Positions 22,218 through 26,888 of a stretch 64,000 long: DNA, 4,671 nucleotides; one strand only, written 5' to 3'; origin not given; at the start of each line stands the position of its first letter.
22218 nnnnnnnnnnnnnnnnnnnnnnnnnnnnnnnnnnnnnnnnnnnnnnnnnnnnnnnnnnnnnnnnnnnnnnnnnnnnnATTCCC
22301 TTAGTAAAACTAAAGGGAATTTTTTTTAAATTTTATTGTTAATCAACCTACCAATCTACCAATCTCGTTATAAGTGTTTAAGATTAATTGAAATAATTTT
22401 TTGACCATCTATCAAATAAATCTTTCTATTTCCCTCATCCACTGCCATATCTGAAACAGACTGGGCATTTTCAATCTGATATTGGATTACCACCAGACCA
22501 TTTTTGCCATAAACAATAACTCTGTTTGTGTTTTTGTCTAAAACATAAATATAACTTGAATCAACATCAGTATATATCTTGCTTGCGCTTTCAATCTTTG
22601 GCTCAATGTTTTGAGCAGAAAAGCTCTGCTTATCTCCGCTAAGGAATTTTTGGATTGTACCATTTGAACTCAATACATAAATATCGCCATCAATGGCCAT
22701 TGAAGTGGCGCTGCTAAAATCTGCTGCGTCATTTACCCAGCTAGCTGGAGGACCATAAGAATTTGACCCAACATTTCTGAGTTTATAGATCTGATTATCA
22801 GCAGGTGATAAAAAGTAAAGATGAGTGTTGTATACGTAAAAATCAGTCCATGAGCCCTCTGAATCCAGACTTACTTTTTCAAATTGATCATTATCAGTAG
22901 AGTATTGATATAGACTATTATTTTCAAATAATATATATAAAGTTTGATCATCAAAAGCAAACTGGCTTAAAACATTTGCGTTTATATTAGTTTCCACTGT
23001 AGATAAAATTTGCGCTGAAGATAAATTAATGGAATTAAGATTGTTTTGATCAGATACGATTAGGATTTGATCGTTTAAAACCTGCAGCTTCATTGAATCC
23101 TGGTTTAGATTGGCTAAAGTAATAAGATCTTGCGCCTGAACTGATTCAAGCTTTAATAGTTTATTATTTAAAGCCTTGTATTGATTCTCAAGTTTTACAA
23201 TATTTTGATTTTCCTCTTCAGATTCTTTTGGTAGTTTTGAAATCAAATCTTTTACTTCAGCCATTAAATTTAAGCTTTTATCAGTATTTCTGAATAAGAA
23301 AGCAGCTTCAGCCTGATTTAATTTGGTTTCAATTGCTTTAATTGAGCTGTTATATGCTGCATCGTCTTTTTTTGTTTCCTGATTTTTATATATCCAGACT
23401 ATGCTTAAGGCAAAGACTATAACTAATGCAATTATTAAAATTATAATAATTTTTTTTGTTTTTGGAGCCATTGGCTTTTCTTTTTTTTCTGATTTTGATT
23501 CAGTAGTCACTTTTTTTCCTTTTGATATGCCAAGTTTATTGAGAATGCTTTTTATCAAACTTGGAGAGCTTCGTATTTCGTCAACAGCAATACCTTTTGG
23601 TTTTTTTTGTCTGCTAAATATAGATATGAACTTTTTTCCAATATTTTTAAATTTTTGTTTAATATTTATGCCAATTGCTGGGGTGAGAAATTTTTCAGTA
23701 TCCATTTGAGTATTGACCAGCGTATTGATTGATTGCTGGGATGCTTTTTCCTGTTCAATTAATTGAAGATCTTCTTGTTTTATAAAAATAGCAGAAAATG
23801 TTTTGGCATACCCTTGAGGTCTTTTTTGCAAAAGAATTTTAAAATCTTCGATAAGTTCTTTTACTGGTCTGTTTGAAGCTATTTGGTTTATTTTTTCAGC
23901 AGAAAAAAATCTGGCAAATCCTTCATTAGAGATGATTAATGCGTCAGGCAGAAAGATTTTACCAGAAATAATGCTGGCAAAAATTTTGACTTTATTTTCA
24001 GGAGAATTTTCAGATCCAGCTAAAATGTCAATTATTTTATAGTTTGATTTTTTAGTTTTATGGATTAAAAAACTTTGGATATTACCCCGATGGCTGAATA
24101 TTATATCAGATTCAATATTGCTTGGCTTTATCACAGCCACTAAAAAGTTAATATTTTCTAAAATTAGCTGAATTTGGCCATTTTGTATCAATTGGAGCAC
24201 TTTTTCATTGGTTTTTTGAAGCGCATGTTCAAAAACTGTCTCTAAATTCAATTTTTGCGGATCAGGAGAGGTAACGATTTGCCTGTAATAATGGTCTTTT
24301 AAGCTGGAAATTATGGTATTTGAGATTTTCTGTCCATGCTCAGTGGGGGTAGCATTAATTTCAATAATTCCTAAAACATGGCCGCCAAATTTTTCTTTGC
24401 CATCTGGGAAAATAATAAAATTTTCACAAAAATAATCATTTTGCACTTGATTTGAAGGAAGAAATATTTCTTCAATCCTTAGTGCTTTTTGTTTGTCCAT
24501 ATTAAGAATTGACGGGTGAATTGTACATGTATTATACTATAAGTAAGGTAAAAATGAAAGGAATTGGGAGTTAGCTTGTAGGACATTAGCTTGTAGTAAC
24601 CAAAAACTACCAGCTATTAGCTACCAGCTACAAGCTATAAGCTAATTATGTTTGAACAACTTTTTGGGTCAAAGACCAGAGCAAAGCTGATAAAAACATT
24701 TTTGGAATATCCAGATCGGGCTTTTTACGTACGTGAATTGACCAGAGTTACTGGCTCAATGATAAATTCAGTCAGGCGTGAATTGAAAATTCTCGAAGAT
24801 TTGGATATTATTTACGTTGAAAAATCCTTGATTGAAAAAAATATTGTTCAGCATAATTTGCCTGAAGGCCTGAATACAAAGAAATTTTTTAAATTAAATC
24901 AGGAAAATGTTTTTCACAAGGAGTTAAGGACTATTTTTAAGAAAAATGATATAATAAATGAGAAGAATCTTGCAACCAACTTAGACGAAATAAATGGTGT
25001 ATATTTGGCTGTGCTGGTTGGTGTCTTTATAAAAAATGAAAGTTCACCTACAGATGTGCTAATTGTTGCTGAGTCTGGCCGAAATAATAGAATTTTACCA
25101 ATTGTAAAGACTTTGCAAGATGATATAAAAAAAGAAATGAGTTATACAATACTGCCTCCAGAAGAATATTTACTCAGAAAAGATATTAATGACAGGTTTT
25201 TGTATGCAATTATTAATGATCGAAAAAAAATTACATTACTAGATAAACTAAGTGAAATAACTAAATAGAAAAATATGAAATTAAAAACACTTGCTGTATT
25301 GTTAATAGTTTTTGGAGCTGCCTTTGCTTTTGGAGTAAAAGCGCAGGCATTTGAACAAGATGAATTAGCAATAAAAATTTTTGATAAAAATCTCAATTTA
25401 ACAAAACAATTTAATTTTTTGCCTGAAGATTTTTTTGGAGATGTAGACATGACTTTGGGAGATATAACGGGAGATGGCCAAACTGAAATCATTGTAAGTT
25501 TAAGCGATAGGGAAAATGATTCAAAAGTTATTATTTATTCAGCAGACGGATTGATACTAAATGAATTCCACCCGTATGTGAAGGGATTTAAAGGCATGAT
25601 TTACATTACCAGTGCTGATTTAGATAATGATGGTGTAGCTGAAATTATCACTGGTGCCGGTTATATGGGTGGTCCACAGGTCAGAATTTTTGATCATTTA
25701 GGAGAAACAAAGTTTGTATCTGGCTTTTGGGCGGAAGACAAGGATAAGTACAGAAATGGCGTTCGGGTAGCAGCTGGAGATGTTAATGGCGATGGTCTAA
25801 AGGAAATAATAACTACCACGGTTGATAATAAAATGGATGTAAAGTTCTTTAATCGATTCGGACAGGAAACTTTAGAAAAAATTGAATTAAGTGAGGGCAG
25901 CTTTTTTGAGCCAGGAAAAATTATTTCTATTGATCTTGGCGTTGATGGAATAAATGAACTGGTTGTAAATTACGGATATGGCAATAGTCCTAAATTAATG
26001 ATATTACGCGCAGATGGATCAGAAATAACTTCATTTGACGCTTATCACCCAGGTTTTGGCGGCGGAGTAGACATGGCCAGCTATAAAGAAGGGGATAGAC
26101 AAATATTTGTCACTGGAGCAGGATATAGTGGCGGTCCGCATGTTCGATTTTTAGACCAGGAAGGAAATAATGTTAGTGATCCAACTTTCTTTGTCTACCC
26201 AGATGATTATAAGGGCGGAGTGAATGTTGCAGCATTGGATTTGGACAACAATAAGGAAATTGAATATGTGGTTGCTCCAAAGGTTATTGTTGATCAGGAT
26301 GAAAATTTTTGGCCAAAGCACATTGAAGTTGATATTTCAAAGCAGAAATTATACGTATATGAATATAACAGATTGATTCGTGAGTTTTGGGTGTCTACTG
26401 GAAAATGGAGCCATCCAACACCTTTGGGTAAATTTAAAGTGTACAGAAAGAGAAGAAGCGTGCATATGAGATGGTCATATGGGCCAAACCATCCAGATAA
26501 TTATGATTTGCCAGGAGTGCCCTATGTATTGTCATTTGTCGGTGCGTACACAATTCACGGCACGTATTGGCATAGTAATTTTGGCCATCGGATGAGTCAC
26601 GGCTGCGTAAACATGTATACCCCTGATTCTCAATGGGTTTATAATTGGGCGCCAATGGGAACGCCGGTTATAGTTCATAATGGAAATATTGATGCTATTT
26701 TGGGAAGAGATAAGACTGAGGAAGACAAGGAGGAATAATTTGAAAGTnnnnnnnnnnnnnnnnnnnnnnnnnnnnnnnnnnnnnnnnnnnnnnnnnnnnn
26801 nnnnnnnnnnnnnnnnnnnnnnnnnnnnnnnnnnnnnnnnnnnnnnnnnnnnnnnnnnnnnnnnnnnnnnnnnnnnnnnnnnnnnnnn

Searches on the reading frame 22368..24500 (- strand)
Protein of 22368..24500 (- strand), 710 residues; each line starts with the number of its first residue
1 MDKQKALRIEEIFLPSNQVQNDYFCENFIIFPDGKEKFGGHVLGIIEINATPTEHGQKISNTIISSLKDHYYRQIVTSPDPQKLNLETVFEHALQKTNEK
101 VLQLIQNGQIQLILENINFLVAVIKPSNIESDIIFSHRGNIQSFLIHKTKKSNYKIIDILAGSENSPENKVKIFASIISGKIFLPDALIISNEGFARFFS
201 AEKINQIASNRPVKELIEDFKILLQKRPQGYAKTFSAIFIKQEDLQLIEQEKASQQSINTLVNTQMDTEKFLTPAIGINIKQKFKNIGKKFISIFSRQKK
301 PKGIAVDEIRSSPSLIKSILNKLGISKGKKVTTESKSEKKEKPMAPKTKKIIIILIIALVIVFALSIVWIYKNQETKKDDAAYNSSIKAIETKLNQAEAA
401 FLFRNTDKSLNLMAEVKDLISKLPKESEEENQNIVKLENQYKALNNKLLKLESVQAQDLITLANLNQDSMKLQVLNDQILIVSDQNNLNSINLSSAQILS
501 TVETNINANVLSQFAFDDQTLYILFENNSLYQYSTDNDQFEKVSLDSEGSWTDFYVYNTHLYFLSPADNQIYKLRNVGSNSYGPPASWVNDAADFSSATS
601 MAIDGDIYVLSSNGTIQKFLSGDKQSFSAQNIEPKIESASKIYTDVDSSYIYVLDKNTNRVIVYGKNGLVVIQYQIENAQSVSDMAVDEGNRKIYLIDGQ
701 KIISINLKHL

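Call 6: search_protein_families(library=pfam, proteins=[window:22368-24500:-], max_evalue=0.01)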
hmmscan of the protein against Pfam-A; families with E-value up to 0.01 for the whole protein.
window:22368-24500:- (710 aa): 0 families

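Call 42: find_related_loci(query=A3, collection=genome_contigs, flank=10000)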
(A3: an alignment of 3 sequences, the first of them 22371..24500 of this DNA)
Query A3 (710 aa) in genome_contigs; peptide patterns used: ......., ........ (x = any residue, [..] = any of these).
176 stretches matched a pattern; 2 encode a relative of the query (tblastn E <= 1e-3); 2 distinct loci.
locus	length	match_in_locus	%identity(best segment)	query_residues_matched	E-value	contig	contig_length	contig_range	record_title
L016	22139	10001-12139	56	1-710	0e+0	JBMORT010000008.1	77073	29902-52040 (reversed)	MAG: Patescibacteria group bacterium isolate Betzabe_MAG187 MAG187_8, whole genome shotgun sequence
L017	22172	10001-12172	30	1-702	3e-93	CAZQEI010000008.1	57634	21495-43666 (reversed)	MAG TPA_asm: uncultured Gammaproteobacteria bacterium isolate SRP272421_co2_478 genome assembly, contig: NODE_824_length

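Call 70: search_protein_families(library=padloc, proteins=[window:22371-24500:-], max_evalue=0.01)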
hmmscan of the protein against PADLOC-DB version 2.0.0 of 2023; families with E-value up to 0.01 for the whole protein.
window:22371-24500:- (710 aa): 0 families

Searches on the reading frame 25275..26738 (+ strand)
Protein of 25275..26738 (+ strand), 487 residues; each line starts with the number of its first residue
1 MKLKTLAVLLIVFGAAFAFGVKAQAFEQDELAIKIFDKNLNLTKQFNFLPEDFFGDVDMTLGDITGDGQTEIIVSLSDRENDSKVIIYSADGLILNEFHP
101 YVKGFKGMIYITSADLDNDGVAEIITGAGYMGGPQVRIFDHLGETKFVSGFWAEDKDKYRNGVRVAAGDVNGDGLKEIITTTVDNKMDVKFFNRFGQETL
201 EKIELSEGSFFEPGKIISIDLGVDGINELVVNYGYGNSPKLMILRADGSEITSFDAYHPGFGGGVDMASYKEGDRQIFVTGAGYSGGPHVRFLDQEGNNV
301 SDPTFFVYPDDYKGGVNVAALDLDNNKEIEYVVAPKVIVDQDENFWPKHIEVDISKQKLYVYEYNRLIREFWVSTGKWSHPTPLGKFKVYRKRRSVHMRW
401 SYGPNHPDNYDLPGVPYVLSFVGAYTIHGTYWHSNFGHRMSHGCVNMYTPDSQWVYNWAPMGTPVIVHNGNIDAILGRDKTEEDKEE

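Call 23: search_protein_families(library=ncbifam, proteins=[window:25275-26738:+], max_evalue=0.00001)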
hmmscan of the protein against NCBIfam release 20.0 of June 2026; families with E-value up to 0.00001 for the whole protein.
window:25275-26738:+ (487 aa): 3 families
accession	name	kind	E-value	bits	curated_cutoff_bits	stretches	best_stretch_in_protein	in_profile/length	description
NF004785.0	PRK06132.1-2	subfamily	1.4e-09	37.7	169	1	350-472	65-176/353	hypothetical protein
NF004786.0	PRK06132.1-3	equivalog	4.9e-07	28.9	329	1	350-472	31-143/418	hypothetical protein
NF047955.1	TransPepLdtE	equivalog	1.2e-06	27.9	480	1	423-470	188-235/322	L,D-transpeptidase LdtE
